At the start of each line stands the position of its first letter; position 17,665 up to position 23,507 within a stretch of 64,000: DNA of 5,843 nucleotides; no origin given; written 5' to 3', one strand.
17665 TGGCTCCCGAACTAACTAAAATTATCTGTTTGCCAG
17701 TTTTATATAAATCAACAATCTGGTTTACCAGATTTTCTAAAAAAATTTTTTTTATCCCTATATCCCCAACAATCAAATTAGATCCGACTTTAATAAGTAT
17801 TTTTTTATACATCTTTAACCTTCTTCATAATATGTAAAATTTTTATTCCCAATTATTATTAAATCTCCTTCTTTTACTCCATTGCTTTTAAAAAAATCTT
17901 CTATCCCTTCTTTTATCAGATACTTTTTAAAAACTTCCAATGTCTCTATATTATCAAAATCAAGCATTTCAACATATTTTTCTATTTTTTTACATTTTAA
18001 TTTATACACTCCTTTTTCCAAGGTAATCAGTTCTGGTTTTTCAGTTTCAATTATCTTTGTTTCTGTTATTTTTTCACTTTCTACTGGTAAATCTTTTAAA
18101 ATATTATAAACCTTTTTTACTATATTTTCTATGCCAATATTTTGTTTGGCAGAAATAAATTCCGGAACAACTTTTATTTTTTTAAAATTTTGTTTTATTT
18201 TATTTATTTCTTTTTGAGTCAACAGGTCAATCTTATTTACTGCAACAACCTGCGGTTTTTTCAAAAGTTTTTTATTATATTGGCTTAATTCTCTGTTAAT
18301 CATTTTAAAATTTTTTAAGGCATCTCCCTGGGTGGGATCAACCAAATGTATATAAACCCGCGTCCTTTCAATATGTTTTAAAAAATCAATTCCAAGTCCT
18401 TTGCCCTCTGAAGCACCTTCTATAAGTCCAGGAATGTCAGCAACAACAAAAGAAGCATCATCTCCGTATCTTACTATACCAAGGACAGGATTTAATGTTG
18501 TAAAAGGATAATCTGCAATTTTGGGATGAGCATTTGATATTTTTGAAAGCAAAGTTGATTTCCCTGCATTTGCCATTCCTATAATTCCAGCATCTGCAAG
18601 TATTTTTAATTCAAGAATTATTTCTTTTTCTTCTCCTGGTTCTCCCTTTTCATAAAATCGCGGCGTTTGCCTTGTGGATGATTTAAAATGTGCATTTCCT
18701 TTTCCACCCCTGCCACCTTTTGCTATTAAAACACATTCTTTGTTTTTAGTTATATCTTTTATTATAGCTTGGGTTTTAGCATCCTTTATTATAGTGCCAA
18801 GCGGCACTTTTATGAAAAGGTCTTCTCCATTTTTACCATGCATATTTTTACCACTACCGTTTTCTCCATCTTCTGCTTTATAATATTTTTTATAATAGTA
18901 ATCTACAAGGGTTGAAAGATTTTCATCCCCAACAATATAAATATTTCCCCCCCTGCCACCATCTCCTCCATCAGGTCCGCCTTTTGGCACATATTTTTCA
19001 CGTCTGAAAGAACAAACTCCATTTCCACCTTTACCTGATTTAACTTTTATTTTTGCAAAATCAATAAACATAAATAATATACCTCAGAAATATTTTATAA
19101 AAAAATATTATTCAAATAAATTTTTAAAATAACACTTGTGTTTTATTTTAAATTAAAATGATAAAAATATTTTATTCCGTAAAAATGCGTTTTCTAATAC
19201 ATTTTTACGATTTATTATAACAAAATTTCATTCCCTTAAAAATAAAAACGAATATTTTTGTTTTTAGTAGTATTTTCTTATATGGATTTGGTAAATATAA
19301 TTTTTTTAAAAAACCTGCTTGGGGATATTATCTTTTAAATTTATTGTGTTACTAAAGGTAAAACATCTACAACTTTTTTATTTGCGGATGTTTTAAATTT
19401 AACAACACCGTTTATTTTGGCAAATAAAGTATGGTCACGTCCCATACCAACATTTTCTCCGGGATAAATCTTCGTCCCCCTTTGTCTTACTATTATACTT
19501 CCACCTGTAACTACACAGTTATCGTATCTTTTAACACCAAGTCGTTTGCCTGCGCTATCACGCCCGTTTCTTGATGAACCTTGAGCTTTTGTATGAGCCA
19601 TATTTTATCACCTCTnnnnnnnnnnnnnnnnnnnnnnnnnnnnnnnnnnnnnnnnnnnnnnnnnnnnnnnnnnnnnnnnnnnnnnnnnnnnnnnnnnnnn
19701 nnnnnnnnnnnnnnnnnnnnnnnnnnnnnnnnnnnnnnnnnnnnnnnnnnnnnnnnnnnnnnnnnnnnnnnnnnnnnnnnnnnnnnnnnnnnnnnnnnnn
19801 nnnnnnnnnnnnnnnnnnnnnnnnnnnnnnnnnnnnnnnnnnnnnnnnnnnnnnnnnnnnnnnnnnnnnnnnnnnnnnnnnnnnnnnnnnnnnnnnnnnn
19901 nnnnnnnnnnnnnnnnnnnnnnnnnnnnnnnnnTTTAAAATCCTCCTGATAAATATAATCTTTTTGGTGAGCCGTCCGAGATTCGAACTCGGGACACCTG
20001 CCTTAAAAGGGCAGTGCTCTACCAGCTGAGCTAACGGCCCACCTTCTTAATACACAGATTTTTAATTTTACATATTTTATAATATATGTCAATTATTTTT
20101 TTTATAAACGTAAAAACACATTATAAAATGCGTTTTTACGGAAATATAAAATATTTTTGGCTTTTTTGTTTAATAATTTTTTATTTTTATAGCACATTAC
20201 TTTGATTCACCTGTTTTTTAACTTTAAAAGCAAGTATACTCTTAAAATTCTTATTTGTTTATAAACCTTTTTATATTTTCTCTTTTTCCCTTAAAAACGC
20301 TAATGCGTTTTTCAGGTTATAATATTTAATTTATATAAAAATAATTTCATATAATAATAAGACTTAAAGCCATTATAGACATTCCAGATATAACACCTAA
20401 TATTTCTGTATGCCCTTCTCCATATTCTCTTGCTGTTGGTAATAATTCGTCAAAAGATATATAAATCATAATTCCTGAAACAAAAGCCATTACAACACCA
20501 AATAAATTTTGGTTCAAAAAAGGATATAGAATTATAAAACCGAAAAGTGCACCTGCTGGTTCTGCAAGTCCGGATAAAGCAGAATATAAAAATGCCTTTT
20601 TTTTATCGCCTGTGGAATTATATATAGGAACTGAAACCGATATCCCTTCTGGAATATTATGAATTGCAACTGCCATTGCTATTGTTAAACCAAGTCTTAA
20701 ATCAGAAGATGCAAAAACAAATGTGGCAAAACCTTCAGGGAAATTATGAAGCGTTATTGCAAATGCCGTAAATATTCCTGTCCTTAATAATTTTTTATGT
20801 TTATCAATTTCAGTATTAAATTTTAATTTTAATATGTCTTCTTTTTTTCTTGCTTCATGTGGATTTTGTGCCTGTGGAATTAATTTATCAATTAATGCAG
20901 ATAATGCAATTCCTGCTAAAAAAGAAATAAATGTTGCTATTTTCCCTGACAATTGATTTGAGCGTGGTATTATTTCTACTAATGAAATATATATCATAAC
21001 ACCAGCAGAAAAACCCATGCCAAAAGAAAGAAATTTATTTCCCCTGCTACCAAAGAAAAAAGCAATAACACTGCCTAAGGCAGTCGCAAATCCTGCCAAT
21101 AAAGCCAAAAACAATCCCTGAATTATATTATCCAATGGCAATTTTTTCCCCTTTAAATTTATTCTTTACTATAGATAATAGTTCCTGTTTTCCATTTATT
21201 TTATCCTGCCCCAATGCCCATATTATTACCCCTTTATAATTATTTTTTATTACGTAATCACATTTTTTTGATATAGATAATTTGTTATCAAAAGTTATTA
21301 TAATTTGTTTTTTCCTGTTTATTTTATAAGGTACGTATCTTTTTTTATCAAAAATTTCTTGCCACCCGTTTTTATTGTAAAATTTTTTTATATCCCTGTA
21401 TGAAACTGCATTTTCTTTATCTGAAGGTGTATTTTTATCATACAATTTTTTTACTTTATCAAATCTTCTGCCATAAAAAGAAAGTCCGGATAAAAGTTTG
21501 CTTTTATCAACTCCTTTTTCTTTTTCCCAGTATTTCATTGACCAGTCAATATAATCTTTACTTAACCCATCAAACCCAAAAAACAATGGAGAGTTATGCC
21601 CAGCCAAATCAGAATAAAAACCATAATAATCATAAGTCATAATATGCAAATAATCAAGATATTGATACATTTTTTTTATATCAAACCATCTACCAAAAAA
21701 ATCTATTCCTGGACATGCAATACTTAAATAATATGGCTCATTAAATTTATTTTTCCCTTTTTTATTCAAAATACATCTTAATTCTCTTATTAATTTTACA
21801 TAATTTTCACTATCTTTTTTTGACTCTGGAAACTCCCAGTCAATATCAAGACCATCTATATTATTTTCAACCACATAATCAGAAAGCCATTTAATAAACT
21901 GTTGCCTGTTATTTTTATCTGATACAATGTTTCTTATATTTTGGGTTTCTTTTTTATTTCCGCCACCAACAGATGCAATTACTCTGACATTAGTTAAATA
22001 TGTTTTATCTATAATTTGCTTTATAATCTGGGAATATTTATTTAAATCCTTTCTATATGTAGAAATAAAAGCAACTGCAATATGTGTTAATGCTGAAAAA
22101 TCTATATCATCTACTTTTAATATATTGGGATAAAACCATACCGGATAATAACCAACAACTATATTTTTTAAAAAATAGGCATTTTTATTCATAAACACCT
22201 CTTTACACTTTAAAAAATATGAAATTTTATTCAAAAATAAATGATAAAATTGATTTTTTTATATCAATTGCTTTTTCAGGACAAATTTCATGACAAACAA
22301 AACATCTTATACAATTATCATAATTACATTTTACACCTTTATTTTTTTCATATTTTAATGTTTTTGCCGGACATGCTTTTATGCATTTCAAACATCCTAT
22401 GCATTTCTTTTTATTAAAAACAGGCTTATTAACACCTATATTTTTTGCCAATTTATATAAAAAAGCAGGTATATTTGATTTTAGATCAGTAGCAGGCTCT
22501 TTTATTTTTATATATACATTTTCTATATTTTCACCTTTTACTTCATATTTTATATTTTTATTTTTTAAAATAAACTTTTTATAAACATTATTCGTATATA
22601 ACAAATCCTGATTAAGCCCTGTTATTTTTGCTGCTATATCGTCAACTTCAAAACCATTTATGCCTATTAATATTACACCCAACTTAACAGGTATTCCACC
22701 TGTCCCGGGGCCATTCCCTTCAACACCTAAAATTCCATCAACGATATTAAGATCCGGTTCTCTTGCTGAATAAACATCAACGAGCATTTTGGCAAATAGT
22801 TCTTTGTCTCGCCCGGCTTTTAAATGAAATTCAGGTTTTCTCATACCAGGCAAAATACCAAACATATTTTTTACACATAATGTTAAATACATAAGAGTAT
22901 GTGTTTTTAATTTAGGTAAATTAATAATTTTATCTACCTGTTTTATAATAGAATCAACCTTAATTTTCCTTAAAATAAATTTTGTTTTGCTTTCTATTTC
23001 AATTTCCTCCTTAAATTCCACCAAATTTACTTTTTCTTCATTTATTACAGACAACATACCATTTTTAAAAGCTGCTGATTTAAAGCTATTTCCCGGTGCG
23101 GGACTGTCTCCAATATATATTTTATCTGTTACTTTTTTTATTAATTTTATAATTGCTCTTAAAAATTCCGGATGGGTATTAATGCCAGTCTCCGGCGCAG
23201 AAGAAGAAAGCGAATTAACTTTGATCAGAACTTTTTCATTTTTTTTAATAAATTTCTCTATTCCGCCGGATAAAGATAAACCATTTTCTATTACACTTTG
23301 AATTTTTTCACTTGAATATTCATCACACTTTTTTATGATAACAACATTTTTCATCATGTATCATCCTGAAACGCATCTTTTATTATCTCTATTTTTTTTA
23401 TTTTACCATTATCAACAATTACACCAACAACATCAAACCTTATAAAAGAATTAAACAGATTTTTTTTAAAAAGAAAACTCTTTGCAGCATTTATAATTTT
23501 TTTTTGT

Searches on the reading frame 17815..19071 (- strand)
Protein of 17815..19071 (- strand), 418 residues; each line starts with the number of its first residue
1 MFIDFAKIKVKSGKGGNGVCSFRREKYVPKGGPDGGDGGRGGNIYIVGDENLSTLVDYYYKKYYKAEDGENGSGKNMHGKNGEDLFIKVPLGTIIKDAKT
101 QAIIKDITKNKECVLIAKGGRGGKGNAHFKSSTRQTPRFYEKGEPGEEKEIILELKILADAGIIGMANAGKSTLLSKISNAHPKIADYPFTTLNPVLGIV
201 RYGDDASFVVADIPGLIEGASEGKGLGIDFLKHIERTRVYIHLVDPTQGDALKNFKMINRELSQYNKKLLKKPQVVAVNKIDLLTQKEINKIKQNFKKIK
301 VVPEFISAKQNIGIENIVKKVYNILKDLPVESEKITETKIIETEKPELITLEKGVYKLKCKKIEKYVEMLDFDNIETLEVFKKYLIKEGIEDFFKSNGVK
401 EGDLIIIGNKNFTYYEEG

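Call 8: search_protein_families(library=ncbifam, proteins=[window:17815-19071:-])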
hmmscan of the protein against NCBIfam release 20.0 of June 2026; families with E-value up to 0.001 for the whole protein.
window:17815-19071:- (418 aa): 21 families
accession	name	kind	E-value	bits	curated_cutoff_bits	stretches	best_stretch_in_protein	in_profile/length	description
NF008955.0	PRK12297.1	equivalog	7.1e-160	532.6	406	1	1-415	2-428/429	GTPase ObgE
TIGR02729.1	Obg_CgtA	equivalog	8.8e-138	458.8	280.25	1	2-325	1-328/329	Obg family GTPase CgtA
NF008956.1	PRK12299.1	equivalog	1.6e-136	454.6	300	1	1-326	1-326/327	GTPase ObgE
NF008954.1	PRK12296.1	equivalog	1.4e-113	379.8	377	1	2-414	4-436/470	GTPase ObgE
NF007171.0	PRK09602.1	subfamily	5.8e-21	74.8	387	2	210-247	77-114/397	YchF-related putative GTPase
TIGR03156.1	GTP_HflX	equivalog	5.4e-16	58.4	216.75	1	161-323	192-349/351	GTPase HflX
NF000908.1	PRK00089.1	equivalog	5.3e-15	55.5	237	1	162-329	7-171/291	GTPase Era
TIGR00092.1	TIGR00092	equivalog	3.8e-14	52.6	279.2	1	160-308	4-171/368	redox-regulated ATPase YchF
TIGR03594.1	GTPase_EngA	equivalog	2.4e-13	49.9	306.7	1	159-329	176-350/432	ribosome biogenesis GTPase Der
TIGR03595.1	Obg_CgtA_exten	equivalog_domain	5.5e-13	48.6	37.65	1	350-414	5-69/70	Obg family GTPase CgtA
NF008280.0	PRK11058.1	equivalog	6.6e-13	48.2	441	1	162-324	201-360/426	ribosome rescue GTPase HflX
TIGR00231.1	small_GTP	domain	7.3e-11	42.1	42.5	1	162-321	7-162/164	GTP-binding protein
TIGR00436.1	era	equivalog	2e-10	40.5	116.25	1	161-327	3-165/270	GTPase Era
TIGR03918.1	GTP_HydF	equivalog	1.2e-09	37.5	325.55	1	162-337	11-178/392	[FeFe] hydrogenase H-cluster maturation GTPase HydF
NF003661.0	PRK05291.1-3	equivalog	5.4e-08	32.6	380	1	163-331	221-376/448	tRNA uridine-5-carboxymethylaminomethyl(34) synthesis GTPase MnmE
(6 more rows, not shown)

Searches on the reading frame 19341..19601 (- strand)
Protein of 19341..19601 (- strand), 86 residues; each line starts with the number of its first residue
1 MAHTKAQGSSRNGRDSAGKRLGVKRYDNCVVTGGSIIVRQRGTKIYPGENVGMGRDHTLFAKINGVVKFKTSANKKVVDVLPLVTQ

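Call 8: search_protein_families(library=ncbifam, proteins=[window:19341-19601:-])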
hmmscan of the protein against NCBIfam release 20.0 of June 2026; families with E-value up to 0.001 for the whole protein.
window:19341-19601:- (86 aa): 1 family
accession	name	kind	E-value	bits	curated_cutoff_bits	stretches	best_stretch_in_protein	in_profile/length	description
TIGR00062.1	L27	equivalog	1e-37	128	90.35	1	1-79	1-81/83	50S ribosomal protein L27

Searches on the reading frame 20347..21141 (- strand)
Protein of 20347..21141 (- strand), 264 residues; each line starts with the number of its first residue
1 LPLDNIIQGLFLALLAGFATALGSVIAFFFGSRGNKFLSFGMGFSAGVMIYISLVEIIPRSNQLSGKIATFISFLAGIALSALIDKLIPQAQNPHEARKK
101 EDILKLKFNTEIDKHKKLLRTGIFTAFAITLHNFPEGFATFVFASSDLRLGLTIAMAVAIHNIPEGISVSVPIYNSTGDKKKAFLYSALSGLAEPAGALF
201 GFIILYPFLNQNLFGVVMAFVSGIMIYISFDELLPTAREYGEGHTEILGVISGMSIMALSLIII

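Call 8: search_protein_families(library=ncbifam, proteins=[window:20347-21141:-])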
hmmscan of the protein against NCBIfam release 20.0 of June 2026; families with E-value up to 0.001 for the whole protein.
window:20347-21141:- (264 aa): 2 families
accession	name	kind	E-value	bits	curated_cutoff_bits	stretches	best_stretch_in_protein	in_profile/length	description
NF003243.0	PRK04201.1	equivalog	8.9e-102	339.9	252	1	5-263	4-264/266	zinc transporter ZupT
TIGR00820.1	zip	subfamily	0.00078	18.7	231.15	0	154-234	202-287/324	ZIP zinc/iron transport family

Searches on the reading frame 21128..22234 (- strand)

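Call 86: search_protein_families(library=pfam, proteins=[window:21128-22234:-], max_evalue=0.00001)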
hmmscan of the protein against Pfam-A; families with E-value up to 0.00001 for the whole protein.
window:21128-22234:- (368 aa): 2 families
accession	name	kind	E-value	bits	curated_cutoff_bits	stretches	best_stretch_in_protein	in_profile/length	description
PF00704.34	Glyco_hydro_18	-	1.7e-62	212.4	29.6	1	26-344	2-317/317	Glycosyl hydrolases family 18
PF23916.1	TIM-barrel_EndoS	-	5.3e-08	33.3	27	1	67-283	44-227/238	Endo-beta-N-acetylglucosaminidase EndoS TIM-barrel domain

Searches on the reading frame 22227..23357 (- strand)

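Call 86: search_protein_families(library=pfam, proteins=[window:22227-23357:-], max_evalue=0.00001)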
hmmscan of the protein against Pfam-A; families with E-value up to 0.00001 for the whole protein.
window:22227-23357:- (376 aa): 7 families
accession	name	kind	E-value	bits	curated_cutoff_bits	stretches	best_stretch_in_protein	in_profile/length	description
PF04015.17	DUF362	-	1.5e-51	175.8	24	1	43-243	1-199/200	Domain of unknown function (DUF362)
PF13237.11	Fer4_10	-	2e-09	37.6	25.5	1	312-360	2-53/53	4Fe-4S dicluster domain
PF12837.12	Fer4_6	-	4.3e-09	36.3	25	1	311-331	1-21/24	4Fe-4S binding domain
PF00037.32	Fer4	-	1.7e-08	34.4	21.1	0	312-332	1-21/24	4Fe-4S binding domain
PF14697.11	Fer4_21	-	8.6e-08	32.6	35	1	315-365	4-58/59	4Fe-4S dicluster domain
PF12838.12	Fer4_7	-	1.5e-06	29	27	1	318-363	1-52/52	4Fe-4S dicluster domain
PF12797.12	Fer4_2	-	2.3e-06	27.6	24.5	0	311-331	2-22/22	4Fe-4S binding domain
